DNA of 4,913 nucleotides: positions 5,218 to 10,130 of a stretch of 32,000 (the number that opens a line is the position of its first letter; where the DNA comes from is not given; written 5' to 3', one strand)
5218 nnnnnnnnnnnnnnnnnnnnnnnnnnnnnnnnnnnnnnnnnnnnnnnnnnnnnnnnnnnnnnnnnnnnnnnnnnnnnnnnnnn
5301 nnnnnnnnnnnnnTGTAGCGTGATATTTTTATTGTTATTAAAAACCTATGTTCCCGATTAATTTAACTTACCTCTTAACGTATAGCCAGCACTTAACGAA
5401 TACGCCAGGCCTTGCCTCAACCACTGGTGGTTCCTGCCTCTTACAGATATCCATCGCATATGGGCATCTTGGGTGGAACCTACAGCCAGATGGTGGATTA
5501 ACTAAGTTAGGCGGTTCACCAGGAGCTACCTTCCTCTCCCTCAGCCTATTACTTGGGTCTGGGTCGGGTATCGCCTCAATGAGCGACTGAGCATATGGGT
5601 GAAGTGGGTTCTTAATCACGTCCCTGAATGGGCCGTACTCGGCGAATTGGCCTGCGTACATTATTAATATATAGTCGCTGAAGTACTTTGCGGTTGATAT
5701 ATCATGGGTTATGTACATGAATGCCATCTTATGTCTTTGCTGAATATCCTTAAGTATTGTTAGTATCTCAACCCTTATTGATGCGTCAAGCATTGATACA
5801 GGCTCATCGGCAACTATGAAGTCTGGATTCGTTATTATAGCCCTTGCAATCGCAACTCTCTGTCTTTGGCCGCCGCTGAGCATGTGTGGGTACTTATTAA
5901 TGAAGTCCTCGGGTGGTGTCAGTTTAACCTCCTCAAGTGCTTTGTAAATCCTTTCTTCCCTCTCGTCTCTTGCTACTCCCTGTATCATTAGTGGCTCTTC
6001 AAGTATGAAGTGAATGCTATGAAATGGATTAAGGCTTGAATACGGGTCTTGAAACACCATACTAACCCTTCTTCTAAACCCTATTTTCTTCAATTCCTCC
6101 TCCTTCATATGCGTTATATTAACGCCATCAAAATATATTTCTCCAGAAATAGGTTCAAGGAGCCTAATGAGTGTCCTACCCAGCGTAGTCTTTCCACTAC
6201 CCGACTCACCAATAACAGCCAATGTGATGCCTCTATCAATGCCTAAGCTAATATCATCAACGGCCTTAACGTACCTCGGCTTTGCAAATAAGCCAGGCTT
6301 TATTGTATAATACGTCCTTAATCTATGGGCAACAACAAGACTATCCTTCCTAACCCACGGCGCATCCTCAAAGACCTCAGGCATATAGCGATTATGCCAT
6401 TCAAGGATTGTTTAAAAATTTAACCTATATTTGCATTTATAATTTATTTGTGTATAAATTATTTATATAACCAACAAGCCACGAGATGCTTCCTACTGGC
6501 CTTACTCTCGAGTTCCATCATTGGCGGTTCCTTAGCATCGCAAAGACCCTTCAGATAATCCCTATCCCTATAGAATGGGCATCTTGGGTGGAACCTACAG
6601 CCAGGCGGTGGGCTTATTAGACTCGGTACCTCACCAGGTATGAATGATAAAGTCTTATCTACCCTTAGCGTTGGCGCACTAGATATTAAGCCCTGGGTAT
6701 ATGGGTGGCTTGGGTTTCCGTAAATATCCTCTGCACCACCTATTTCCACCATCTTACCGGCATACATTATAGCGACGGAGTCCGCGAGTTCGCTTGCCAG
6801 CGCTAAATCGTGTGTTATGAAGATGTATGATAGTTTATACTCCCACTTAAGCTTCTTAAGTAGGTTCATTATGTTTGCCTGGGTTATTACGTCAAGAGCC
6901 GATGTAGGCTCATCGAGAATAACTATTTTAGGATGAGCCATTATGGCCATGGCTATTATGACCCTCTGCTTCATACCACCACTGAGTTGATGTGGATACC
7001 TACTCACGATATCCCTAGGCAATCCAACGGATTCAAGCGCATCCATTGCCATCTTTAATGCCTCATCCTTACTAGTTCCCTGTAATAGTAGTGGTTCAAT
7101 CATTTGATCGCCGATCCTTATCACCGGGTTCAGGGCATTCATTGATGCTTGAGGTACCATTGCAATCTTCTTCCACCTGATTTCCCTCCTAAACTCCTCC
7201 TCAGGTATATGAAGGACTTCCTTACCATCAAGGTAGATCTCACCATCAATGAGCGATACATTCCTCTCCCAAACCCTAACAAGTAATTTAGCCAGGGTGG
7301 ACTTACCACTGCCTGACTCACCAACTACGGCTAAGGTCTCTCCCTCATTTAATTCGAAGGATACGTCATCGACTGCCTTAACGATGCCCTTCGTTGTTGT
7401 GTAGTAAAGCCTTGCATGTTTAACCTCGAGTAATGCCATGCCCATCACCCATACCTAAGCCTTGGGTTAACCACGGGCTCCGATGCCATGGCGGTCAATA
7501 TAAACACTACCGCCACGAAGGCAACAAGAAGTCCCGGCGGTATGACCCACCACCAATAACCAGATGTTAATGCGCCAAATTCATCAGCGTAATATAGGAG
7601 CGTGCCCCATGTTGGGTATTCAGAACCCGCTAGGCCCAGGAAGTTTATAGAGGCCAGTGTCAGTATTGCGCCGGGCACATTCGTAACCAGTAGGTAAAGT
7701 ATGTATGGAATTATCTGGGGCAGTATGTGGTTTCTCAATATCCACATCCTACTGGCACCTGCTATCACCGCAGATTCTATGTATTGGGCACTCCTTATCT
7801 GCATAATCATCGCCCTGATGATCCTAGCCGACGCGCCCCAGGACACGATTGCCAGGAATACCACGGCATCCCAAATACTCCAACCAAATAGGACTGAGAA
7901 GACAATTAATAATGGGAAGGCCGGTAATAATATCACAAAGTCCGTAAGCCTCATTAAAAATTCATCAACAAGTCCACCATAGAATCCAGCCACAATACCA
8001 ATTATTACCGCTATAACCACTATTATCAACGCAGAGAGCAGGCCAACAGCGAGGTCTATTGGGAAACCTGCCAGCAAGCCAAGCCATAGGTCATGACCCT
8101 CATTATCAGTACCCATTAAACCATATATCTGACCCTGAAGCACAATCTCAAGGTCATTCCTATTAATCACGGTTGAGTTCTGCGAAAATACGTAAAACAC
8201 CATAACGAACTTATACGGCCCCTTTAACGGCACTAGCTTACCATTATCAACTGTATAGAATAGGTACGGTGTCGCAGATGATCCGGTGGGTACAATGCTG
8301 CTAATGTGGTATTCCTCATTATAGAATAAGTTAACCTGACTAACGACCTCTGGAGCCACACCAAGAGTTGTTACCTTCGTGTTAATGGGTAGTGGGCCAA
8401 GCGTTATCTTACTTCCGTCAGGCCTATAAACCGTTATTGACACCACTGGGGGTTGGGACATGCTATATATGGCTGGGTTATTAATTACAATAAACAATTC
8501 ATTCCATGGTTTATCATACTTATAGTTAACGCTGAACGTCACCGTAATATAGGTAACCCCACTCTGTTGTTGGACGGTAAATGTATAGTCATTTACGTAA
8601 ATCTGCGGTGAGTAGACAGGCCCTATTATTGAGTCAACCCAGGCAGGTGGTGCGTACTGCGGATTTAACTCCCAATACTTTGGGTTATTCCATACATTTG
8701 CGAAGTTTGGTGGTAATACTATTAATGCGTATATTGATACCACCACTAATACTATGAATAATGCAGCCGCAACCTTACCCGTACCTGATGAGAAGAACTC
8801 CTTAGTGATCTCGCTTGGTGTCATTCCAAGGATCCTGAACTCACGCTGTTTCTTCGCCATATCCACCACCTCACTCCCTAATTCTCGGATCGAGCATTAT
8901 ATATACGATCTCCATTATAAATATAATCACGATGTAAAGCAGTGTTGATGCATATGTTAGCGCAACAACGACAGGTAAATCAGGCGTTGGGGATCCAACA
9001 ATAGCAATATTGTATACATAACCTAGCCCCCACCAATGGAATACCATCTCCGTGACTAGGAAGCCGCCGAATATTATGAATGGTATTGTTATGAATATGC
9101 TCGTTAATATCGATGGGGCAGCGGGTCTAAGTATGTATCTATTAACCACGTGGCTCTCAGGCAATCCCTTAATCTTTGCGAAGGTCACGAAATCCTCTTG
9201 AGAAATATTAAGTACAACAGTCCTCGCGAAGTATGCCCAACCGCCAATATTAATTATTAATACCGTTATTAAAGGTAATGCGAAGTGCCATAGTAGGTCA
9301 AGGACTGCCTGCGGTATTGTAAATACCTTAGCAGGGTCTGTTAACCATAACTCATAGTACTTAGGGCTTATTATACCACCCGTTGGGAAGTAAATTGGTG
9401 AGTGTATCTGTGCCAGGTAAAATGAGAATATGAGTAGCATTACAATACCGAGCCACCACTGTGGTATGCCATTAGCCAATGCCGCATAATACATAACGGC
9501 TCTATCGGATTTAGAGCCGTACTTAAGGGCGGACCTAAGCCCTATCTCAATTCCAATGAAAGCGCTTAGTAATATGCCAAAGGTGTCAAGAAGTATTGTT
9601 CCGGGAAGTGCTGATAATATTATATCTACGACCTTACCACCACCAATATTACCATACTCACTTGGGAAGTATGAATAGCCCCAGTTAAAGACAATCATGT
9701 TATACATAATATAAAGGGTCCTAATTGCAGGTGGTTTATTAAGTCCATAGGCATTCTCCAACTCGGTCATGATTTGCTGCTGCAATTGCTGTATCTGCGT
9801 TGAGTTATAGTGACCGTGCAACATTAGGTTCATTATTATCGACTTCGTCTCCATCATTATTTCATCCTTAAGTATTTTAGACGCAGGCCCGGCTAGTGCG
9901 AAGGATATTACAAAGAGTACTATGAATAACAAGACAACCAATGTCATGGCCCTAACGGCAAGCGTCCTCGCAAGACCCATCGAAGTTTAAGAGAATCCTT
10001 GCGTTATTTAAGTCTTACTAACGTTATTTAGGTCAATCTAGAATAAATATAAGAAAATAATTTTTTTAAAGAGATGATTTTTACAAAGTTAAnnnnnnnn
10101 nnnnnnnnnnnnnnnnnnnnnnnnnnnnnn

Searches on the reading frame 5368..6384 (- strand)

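Call 18: search_protein_families(library=pfam, proteins=[window:5368-6384:-], max_evalue=0.001)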
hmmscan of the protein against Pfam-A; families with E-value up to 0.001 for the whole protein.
window:5368-6384:- (338 aa): 3 families
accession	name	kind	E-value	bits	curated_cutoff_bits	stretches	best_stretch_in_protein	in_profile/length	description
PF00005.33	ABC_tran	-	1.7e-31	110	25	1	43-196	2-136/137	ABC transporter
PF08352.17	oligo_HPY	-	2.8e-21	76.1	27.1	1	249-314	2-65/65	Oligopeptide/dipeptide transporter, C-terminal region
PF13401.12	AAA_22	-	0.00085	20.1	27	0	55-77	8-30/130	AAA domain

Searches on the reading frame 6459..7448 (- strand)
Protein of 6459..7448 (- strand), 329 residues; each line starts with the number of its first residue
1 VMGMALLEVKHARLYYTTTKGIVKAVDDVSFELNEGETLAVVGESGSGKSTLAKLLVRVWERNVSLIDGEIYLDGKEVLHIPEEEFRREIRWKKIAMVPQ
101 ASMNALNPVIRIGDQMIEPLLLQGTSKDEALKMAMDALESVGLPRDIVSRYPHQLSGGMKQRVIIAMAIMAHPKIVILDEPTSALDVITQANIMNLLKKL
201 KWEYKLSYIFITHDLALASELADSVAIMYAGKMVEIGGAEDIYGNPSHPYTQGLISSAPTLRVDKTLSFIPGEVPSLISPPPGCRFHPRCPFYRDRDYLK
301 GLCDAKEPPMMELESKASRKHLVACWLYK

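Call 18: search_protein_families(library=pfam, proteins=[window:6459-7448:-], max_evalue=0.001)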
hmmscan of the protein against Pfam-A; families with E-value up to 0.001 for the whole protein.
window:6459-7448:- (329 aa): 4 families
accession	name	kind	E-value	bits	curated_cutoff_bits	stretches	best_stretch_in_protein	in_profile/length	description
PF00005.33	ABC_tran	-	5e-31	108.6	25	1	27-183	2-137/137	ABC transporter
PF08352.17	oligo_HPY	-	3.6e-19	69.3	27.1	1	234-295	1-63/65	Oligopeptide/dipeptide transporter, C-terminal region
PF13304.12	AAA_21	-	1.7e-07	32.1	27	1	150-217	233-302/304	AAA domain, putative AbiEii toxin, Type IV TA system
PF02463.25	SMC_N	-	6.3e-05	23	40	0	146-226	135-210/220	RecF/RecN/SMC N terminal domain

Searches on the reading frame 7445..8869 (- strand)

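Call 19: search_protein_families(library=pfam, proteins=[window:7445-8869:-], max_evalue=0.001)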
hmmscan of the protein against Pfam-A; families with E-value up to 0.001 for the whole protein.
window:7445-8869:- (474 aa): 1 family
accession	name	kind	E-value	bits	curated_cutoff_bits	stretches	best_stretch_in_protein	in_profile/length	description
PF00528.27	BPD_transp_1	-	7.3e-26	91.5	26.4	1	287-472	1-183/184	Binding-protein-dependent transport system inner membrane component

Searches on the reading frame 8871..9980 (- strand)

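Call 19: search_protein_families(library=pfam, proteins=[window:8871-9980:-], max_evalue=0.001)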
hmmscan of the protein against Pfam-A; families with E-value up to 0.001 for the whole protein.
window:8871-9980:- (369 aa): 1 family
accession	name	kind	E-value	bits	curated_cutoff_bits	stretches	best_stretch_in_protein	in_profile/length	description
PF00528.27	BPD_transp_1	-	7.1e-28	98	26.4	1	144-368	2-183/184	Binding-protein-dependent transport system inner membrane component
